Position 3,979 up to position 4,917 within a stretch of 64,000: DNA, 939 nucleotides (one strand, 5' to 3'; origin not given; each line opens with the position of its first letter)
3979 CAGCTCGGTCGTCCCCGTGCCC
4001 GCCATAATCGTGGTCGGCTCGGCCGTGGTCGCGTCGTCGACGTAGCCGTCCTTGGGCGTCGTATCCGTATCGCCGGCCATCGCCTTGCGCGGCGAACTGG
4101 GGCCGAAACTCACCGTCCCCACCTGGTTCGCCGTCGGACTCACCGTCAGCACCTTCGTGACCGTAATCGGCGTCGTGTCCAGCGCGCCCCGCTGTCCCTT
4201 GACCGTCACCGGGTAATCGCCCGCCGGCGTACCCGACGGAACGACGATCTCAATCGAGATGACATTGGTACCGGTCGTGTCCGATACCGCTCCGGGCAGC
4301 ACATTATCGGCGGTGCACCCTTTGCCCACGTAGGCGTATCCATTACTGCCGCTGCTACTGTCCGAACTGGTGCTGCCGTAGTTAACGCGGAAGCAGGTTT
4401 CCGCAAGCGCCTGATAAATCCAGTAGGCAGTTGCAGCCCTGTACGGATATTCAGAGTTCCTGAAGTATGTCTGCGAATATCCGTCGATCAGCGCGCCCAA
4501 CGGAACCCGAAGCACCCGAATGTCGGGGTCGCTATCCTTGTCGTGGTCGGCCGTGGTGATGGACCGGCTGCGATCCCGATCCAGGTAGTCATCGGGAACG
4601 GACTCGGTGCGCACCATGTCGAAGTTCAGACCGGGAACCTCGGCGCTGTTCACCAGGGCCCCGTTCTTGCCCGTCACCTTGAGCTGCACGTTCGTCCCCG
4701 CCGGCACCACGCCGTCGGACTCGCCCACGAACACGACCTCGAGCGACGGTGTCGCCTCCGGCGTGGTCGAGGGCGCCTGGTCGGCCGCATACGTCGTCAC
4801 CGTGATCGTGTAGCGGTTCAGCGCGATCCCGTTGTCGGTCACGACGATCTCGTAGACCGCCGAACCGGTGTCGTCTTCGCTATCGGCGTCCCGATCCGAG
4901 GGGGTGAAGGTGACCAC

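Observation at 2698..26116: Family of secreted Big_1/invasin-like surface proteins with conserved ends and a hypervariable central cassette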

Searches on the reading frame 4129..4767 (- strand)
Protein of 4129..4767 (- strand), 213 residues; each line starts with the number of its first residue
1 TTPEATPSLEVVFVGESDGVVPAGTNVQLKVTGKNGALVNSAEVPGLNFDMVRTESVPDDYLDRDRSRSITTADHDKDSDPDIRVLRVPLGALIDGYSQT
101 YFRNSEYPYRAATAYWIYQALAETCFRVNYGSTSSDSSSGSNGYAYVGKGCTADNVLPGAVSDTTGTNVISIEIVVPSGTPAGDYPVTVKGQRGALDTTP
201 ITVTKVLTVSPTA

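Call 66: predict_structure(alignment_id=A4)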
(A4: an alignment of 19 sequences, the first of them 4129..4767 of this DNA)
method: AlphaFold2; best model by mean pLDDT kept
length: 213 residues; sequences in the alignment: 19
mean_pLDDT: 82.1   pTM: 0.80
mean pLDDT of the five models: 82.1, 81.8, 81.1, 80.2, 80.1
residues with pLDDT >= 90: 107; 70-90: 62; 50-70: 23; < 50: 21
segments of 3 or more residues with pLDDT < 50: 132-142, 152-161
pLDDT, mean of each block of 10 residues (from residue 1): 82 89 95 94 98 86 75 79 89 96 75 88 78 44 55 41 71 97 98 95 98 84
secondary structure, 60 per line:
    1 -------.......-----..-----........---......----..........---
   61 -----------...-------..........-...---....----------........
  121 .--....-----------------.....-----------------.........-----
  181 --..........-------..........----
elements in order: E8-14 E27-34 E38-43 E48-57 E82-91 E93-95 E99-102 E113-116 H117-121 E124-127 E145-149 E167-175 E183-192 E200-209

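Call 68: fold_search(model_id=the predicted structure, library=pdb)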
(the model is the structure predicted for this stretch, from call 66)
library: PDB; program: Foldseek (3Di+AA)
matches with E <= 10: 893; with E <= 0.001: 0
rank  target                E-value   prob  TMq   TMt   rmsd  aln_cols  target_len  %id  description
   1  5xcb                  1.2e-03  0.93  0.25  0.19  15.4       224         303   12  X-ray structure of domains D1 and D2 of Clostridium perfringens pili protein CppA (released 2018-02-28)
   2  7fe0_A                4.8e-03  0.85  0.27  0.30  17.1       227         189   10  AvmM Catalyzes Macrocyclization in Alchivemycin A Biosynthesis (released 2021-09-01)
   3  7fe5_A                5.4e-03  0.84  0.27  0.29  15.7       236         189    7  AvmM Catalyzes Macrocyclization in Alchivemycin A Biosynthesis (released 2021-09-01)
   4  8k2n_B                6.7e-03  0.90  0.27  0.13  10.6       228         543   12  Crystal structure of Group 4 Monosaccharide-releasing beta-N-acetylgalactosaminidase NgaLy from Lacticaseibacillus yic (released 2024-04-24)
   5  8k2f                  7.0e-03  0.91  0.31  0.15  12.1       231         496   16  Crystal structure of Group 1 oligosaccharide-releasing beta-N-acetylgalactosaminidase NgaCa from Cohnella abietis, apo 1 (released 2024-04-24)
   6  5l7u_B                7.0e-03  0.87  0.28  0.13  12.8       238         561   10  Crystal structure of BvGH123 with bound GalNAc (released 2017-03-22)
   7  4r7v                  9.3e-03  0.97  0.31  0.42  17.4       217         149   10  Crystal structure of N-lobe of human ARRDC3(1-165) (released 2014-10-01)
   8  8k2n_D                9.8e-03  0.82  0.27  0.14   9.7       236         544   11  Crystal structure of Group 4 Monosaccharide-releasing beta-N-acetylgalactosaminidase NgaLy from Lacticaseibacillus yic (released 2024-04-24)
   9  5l7r_A                9.8e-03  0.80  0.28  0.13  13.2       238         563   10  Crystal structure of BvGH123 (released 2017-03-22)
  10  8k2g_A                1.2e-02  0.89  0.31  0.15  14.3       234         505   14  Crystal structure of Group 1 Oligosaccharide-releasing beta-N-acetylgalactosaminidase NgaCa from Cohnella abietis, apo (released 2024-04-24)
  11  8k2n_A                1.3e-02  0.85  0.27  0.13   9.9       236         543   10  Crystal structure of Group 4 Monosaccharide-releasing beta-N-acetylgalactosaminidase NgaLy from Lacticaseibacillus yic (released 2024-04-24)
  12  8k2j                  1.4e-02  0.84  0.27  0.13   9.9       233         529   12  Crystal structure of Group 3 Oligosaccharide/Monosaccharide-releasing beta-N-acetylgalactosaminidase NgaDssm, apo form (released 2024-04-24)
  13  8jxr_B                1.7e-02  0.75  0.24  0.36  13.8       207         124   11  Structure of nanobody-bound DRD1_LSD complex (released 2024-09-04)
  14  5fqe_A                1.7e-02  0.66  0.26  0.12  11.0       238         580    8  The details of glycolipid glycan hydrolysis by the structural analysis of a family 123 glycoside hydrolase from Clostr (released 2016-03-30)
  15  5l7v_B                1.7e-02  0.47  0.24  0.11  13.1       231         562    8  Crystal Structure of BvGH123 with bond transition state analog Galthiazoline. (released 2017-03-22)
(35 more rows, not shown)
